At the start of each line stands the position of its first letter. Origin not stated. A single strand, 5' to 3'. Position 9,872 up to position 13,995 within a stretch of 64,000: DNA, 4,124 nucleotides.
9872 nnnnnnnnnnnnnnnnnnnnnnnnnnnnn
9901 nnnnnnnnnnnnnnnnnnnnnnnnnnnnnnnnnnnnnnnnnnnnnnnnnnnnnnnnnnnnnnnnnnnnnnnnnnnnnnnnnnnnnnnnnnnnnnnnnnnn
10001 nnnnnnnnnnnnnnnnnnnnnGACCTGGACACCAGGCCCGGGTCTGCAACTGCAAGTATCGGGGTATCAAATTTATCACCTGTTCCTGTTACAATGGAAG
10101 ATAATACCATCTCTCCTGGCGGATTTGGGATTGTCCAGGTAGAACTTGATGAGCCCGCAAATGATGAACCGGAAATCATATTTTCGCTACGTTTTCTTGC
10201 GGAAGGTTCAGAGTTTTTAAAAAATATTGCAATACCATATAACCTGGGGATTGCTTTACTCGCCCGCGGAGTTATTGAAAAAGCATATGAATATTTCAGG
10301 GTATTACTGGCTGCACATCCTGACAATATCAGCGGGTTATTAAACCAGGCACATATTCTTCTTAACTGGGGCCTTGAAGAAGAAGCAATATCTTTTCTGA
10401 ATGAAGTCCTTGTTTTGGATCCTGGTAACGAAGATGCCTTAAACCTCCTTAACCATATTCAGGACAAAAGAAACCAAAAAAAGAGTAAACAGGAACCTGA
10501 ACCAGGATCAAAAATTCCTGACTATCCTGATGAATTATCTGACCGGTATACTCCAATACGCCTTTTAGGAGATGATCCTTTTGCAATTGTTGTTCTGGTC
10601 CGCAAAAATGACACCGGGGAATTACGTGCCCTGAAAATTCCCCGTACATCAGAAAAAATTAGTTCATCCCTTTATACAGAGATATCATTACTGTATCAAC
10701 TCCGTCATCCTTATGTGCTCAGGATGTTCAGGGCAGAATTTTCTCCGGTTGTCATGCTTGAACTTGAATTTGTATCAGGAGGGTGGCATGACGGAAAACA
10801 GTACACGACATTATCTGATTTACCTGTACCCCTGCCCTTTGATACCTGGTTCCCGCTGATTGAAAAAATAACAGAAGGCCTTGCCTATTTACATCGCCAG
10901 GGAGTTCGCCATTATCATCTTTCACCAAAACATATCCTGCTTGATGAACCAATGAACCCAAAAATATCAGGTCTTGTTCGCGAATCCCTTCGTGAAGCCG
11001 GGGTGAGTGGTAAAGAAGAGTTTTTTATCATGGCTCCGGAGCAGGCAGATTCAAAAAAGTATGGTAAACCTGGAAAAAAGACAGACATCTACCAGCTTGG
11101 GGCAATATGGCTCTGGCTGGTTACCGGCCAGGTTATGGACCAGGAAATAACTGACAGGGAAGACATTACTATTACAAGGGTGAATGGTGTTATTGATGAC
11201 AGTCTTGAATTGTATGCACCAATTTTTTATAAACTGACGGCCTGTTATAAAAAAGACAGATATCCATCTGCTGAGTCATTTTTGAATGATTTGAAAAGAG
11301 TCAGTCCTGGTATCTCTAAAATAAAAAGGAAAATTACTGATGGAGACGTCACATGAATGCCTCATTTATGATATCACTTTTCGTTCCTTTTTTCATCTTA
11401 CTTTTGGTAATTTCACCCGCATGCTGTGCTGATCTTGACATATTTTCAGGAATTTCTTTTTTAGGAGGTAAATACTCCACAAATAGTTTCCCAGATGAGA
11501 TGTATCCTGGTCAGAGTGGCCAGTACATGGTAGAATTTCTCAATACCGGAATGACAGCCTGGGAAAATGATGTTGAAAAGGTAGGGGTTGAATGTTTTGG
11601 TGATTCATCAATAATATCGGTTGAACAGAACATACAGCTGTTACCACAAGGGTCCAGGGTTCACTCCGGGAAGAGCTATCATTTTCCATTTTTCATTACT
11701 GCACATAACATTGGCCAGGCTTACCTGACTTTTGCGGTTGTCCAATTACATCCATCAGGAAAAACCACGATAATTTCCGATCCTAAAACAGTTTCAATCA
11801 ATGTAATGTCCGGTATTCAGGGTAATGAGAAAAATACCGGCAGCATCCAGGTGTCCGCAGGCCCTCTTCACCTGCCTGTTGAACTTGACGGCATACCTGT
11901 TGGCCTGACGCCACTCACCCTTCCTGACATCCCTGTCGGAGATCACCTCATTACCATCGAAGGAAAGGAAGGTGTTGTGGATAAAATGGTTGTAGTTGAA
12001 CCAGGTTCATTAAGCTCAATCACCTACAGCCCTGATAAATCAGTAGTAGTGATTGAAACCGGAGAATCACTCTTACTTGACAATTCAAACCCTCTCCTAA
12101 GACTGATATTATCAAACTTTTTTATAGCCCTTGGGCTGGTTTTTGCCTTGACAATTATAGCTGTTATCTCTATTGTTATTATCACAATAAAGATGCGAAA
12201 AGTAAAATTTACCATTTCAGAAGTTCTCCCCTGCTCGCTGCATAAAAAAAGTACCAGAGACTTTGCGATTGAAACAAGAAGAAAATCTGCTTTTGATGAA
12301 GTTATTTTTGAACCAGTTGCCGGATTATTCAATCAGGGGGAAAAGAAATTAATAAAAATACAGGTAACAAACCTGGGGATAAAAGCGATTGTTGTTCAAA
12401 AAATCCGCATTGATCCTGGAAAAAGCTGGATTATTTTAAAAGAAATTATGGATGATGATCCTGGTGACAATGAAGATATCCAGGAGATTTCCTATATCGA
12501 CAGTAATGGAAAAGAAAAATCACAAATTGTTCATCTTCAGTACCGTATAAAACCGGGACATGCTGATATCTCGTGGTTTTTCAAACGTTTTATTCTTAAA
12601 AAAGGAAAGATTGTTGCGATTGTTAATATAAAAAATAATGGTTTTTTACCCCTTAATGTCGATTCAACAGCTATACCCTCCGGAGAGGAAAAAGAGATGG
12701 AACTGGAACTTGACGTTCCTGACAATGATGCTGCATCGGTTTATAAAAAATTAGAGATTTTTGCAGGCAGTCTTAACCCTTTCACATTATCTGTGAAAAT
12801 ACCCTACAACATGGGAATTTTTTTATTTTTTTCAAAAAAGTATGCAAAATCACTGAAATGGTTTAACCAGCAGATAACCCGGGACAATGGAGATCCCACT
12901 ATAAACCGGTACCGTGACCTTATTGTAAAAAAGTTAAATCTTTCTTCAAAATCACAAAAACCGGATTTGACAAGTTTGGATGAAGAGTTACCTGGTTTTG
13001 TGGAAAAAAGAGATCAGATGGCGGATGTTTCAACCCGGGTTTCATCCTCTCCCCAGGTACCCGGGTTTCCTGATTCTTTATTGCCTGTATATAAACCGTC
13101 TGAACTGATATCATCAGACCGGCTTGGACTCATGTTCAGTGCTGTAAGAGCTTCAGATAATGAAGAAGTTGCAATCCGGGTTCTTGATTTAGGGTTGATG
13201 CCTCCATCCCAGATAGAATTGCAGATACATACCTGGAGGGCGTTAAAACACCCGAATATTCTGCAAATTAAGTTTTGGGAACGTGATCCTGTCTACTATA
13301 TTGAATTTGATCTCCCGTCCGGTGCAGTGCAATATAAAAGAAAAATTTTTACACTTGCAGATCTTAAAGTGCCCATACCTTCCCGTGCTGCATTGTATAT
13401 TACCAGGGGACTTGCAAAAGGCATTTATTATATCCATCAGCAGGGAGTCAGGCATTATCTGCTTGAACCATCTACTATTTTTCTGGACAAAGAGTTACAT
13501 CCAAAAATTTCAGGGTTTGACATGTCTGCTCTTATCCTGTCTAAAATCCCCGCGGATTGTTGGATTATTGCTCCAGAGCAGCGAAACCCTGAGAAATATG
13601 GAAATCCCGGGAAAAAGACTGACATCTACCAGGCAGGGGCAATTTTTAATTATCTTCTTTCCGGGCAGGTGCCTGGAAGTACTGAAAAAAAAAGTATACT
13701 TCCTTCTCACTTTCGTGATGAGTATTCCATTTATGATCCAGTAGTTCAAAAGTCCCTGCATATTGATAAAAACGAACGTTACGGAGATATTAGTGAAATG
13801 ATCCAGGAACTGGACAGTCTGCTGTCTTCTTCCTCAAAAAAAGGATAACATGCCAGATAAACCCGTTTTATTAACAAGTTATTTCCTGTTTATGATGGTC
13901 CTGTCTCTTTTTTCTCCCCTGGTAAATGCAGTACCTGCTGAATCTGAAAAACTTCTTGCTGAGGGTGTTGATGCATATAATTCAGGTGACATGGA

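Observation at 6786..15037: Operon of three paralogous receptor-like membrane proteins (Ig-like + PEGA ectodomain / TM / kinase-like endodomain) plus an anchored TPR protein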

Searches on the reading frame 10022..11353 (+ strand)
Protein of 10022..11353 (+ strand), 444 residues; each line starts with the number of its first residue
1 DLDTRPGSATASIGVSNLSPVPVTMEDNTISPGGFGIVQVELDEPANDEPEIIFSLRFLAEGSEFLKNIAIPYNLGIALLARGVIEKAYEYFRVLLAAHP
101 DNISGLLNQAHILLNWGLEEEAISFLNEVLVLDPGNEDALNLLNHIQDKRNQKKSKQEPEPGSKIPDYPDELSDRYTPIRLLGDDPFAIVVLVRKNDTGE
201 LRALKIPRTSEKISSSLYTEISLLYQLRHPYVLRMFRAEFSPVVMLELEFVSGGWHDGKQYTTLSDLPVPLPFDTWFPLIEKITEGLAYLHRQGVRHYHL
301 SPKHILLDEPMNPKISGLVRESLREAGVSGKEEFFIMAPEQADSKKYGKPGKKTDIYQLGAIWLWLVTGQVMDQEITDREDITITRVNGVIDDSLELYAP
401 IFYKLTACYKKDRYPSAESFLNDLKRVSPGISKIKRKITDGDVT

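Call 41: predict_structure(alignment_id=A4)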
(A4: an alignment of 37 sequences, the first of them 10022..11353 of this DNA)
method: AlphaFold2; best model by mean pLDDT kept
length: 444 residues; sequences in the alignment: 37
mean_pLDDT: 85.4   pTM: 0.81
mean pLDDT of the five models: 85.4, 84.6, 82.4, 82.3, 81.4
residues with pLDDT >= 90: 269; 70-90: 121; 50-70: 28; < 50: 26
segments of 3 or more residues with pLDDT < 50: 322-331, 376-378, 432-444
pLDDT, mean of each block of 10 residues (from residue 1): 90 91 88 91 90 90 89 92 91 94 93 91 94 94 91 70 75 92 85 94 86 69 87 92 89 89 93 94 97 86 92 85 43 75 90 94 94 60 80 90 93 96 83 38 28
secondary structure, 60 per line:
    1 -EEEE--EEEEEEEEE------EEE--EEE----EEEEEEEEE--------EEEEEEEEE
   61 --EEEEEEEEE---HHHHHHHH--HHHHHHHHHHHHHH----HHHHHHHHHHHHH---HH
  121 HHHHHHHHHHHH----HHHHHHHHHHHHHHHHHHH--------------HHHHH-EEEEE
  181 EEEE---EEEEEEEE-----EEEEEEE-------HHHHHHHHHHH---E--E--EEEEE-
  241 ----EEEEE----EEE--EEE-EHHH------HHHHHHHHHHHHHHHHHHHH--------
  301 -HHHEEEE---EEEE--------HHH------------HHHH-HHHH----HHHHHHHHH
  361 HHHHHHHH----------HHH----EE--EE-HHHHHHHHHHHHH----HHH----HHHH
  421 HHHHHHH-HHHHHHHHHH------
elements in order: E2-5 E8-16 E23-25 E28-30 E35-43 E52-60 E63-71 H75-82 H85-98 H103-115 H119-132 H137-155 H170-174 E176-184 E188-195 E201-207 H215-225 E235-239 E245-249 E254-256 E259-261 H273-292 E305-308 E312-315 H339-342 H344-347 H352-368 H393-405 H417-427 H429-438

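Call 45: fold_search(model_id=the predicted structure, library=pdb)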
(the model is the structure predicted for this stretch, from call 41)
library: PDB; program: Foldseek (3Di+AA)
matches with E <= 10: 2000; with E <= 0.001: 1741
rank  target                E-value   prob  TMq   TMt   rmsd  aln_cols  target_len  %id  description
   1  9ymt                  6.6e-12  1.00  0.46  0.72   7.5       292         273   20  Staphylococcus aureus serine/threonine kinase Stk1 with inhibitor GW779439X (released 2026-03-11)
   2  4eqm_D                1.2e-11  1.00  0.46  0.73   4.0       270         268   20  Structural analysis of Staphylococcus aureus serine/threonine kinase PknB (released 2012-06-27)
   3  6b2p                  1.4e-11  1.00  0.45  0.76   4.3       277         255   21  Dual Inhibition of the Essential Protein Kinases A and B in Mycobacterium tuberculosis (released 2018-02-14)
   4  6i2p_A                1.7e-11  1.00  0.42  0.66   6.7       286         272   21  Crystal structure of the Mycobacterium tuberculosis PknB kinase domain (L33E mutant) in complex with its substrate Gar (released 2019-05-22)
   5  3ort                  1.9e-11  1.00  0.44  0.68   5.4       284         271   22  Mycobacterium tuberculosis PknB kinase domain L33D mutant (crystal form 6) (released 2010-12-15)
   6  5fd2_A                2.2e-11  1.00  0.46  0.75   5.5       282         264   17  B-Raf wild-type kinase domain in complex with a purinylpyridinylamino-based inhibitor (released 2016-05-04)
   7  6i2p_B                3.0e-11  1.00  0.42  0.68   7.0       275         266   20  Crystal structure of the Mycobacterium tuberculosis PknB kinase domain (L33E mutant) in complex with its substrate Gar (released 2019-05-22)
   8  1zyd_A                3.0e-11  1.00  0.43  0.67   6.2       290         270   23  Crystal Structure of eIF2alpha Protein Kinase GCN2: Wild-Type Complexed with ATP. (released 2005-06-21)
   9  1o6y                  3.7e-11  1.00  0.44  0.72   6.0       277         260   20  Catalytic domain of PknB kinase from Mycobacterium tuberculosis (released 2003-01-30)
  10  1mru_A                4.0e-11  1.00  0.46  0.73   4.5       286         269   22  Intracellular Ser/Thr protein kinase domain of Mycobacterium tuberculosis PknB. (released 2003-02-11)
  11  1zyc_C                4.0e-11  1.00  0.45  0.69   5.3       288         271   23  Crystal Structure of eIF2alpha Protein Kinase GCN2: Wild-Type in Apo Form. (released 2005-06-21)
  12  1zyd_B                5.5e-11  1.00  0.42  0.71   5.4       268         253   25  Crystal Structure of eIF2alpha Protein Kinase GCN2: Wild-Type Complexed with ATP. (released 2005-06-21)
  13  1zy5_B                5.5e-11  1.00  0.39  0.65   6.2       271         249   24  Crystal Structure of eIF2alpha Protein Kinase GCN2: R794G Hyperactivating Mutant Complexed with AMPPNP. (released 2005-06-21)
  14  3f69_A                6.7e-11  1.00  0.44  0.69   5.2       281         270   23  Crystal structure of the Mycobacterium tuberculosis PknB mutant kinase domain in complex with KT5720 (released 2008-12-02)
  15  5u94                  7.4e-11  1.00  0.46  0.76   4.5       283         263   22  Crystal structure of the Mycobacterium tuberculosis PASTA kinase PknB in complex with the potential theraputic kinase in (released 2017-12-20)
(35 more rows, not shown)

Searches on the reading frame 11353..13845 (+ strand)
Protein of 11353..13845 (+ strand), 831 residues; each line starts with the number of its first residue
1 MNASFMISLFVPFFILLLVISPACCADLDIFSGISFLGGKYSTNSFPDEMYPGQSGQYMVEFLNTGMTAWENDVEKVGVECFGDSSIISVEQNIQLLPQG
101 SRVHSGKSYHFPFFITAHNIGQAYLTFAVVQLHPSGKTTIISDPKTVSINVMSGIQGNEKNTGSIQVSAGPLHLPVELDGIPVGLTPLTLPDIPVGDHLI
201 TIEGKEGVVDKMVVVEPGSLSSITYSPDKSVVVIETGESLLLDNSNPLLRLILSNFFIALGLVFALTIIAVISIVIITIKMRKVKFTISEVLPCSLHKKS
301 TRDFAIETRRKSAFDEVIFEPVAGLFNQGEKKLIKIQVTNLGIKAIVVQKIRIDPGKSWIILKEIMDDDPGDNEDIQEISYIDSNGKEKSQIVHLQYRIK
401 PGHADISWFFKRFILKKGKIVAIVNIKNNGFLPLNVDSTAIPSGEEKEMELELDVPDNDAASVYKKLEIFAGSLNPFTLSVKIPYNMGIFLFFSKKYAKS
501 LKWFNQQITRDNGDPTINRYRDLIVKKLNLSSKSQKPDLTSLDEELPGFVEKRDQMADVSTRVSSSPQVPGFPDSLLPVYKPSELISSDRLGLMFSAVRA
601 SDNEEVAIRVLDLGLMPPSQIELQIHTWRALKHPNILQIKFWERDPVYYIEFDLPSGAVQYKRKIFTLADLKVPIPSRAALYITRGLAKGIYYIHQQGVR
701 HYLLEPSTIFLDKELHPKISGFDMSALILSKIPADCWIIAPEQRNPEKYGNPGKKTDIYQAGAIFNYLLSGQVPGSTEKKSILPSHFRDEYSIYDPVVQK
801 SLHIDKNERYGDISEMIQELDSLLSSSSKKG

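Call 3: search_protein_families(library=pfam, proteins=[window:11353-13845:+], max_evalue=1)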
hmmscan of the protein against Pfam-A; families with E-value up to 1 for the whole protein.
window:11353-13845:+ (831 aa): 4 families
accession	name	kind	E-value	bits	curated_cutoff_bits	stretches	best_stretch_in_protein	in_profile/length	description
PF00069.31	Pkinase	-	4.5e-15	56.2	31.7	1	591-807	12-229/263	Protein kinase domain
PF08308.17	PEGA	-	0.0012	19.2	20.8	1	163-203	2-42/71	PEGA domain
PF07714.23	PK_Tyr_Ser-Thr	-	0.0031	17.3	23.1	1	600-728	25-152/258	Protein tyrosine and serine/threonine kinase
PF18768.7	RNPP_C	-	0.19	11.7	26.5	1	478-510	118-150/213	RNPP family C-terminal domain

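Call 4: search_protein_families(library=ncbifam, proteins=[window:11353-13845:+], max_evalue=1)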
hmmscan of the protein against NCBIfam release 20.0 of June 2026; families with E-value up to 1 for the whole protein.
window:11353-13845:+ (831 aa): 4 families
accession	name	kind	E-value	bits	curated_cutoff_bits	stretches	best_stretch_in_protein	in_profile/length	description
NF047741.1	antiphage_MADS6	equivalog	1.8e-10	40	460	1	633-829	255-466/612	methylation-associated defense system protein kinase MAD6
NF033483.0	PknB_PASTA_kin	equivalog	2.1e-06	27.1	450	1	628-827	61-272/563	Stk1 family PASTA domain-containing Ser/Thr kinase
NF040671.1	PLuB_AAA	exception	0.00014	19.4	999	1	629-818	60-241/1256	PLuB system helicase-like protein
NF038150.1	lanthi_synth_IV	equivalog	0.19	9.9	650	1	676-780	296-401/851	class IV lanthionine synthetase LanL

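Call 56: search_protein_families(library=padloc, proteins=[window:11353-13845:+], max_evalue=0.01)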
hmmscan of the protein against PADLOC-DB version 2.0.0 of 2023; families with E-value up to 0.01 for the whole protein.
window:11353-13845:+ (831 aa): 16 families
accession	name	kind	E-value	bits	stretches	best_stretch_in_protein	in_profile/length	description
PDLC04138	mad6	-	7.7e-14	49.5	1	595-779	68-260/659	mads_6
PDLC03920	MkoA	-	4e-11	39.9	1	630-828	67-282/1112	-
PDLC04042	PD-T4-6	-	5.6e-10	37.3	1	580-827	11-276/292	-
PDLC04048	PD-T4-6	-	2.1e-09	35.2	1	602-827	35-276/354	-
PDLC04047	PD-T4-6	-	1.3e-08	32.3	1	625-829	62-278/327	-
PDLC03921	MkoA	-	4.1e-08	29.4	1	683-828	316-471/1607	-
PDLC04053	PD-T4-6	-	9.7e-08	29.8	1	580-822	11-270/311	-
PDLC04057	PD-T4-6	-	7.1e-07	26.6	1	631-828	65-275/443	-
PDLC04060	PD-T4-6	-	6.7e-06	23.3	1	580-825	10-271/486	-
PDLC04054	PD-T4-6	-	5.8e-05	20.7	1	625-777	61-215/347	-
PDLC04055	PD-T4-6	-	0.0001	19.2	1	588-781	80-280/496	-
PDLC02375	Stk2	-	0.0007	16.5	1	739-829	286-360/500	-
PDLC04043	PD-T4-6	-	0.0033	14.5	0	630-827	71-281/452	-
PDLC04050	PD-T4-6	-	0.0043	14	0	630-778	119-269/480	-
PDLC04046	PD-T4-6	-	0.0047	14.1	0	755-827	203-287/427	-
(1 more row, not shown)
